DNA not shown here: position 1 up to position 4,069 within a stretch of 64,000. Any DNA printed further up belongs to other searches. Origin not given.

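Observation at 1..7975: Five-gene operon ending in a PAAR-like/RHS toxin. Upstream are a coupled cytoplasmic gene, a TPR lipoprotein and a split DUF4331 pair. The toxin tip lies outside the window.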

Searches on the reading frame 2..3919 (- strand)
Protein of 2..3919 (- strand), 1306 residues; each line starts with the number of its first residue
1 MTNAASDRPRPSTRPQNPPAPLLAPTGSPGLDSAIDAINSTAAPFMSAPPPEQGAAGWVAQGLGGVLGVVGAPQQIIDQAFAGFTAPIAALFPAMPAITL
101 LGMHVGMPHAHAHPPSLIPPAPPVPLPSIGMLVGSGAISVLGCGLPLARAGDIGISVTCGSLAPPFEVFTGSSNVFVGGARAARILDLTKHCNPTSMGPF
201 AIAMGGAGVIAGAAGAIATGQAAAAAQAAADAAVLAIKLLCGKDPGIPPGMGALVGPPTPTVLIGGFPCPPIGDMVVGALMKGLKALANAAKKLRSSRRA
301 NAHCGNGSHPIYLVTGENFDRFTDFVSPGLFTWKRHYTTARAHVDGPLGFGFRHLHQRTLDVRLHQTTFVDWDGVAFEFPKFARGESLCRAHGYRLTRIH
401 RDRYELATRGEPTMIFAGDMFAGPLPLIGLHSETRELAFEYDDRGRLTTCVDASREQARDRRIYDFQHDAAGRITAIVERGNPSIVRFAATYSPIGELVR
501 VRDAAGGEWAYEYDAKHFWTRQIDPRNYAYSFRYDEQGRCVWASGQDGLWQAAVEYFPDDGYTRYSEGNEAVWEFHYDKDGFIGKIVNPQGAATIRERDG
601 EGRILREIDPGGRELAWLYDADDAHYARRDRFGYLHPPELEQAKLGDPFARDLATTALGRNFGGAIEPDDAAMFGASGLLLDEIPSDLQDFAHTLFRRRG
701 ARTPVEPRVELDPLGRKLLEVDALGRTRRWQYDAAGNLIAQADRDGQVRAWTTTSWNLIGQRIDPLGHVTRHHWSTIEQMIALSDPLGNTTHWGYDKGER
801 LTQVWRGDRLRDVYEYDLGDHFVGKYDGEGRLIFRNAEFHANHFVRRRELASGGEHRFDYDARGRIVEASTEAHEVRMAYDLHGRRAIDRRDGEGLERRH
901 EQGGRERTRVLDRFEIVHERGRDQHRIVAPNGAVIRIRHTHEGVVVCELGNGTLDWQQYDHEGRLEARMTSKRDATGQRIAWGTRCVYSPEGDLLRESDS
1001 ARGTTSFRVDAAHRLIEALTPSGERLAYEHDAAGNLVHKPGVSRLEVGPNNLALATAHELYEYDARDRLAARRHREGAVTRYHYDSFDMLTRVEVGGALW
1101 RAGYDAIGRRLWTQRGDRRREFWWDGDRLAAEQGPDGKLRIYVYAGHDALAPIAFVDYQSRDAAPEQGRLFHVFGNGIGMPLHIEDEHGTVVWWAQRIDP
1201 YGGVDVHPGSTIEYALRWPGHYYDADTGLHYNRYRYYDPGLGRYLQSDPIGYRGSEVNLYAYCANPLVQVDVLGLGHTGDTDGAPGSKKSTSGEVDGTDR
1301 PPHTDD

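Call 8: search_protein_families(library=pfam, proteins=[window:2-3919:-], max_evalue=0.01)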
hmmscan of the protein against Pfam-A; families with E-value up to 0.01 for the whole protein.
window:2-3919:- (1306 aa): 3 families
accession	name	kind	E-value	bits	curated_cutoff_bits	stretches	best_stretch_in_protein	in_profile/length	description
PF05593.20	RHS_repeat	-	3e-46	155.4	22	4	712-747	2-37/38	RHS Repeat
PF20148.4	DUF6531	-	5.8e-10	39.8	24.1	1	309-379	2-74/74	Domain of unknown function (DUF6531)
PF05488.18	PAAR_motif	-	1.3e-06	29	27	1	133-191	11-64/70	PAAR motif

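Call 9: search_protein_families(library=ncbifam, proteins=[window:2-3919:-], max_evalue=0.01)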
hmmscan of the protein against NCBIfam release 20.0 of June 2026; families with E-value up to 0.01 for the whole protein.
window:2-3919:- (1306 aa): 4 families
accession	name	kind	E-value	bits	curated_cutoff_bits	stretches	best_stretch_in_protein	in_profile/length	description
NF041261.1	RHS_core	equivalog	2.6e-37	128.2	2000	4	1175-1275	1162-1261/1261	RHS element core protein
TIGR01643.1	YD_repeat_2x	repeat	3.7e-33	112.7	15.8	3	712-752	2-42/42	YD repeat-containing protein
TIGR03696.1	Rhs_assc_core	domain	5e-22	78.2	32.5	1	1199-1275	2-76/76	RHS repeat-associated core domain-containing protein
NF033420.0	T6SS_PAAR_dom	equivalog_domain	0.00096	19.2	124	1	163-222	17-78/94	type VI secretion system PAAR protein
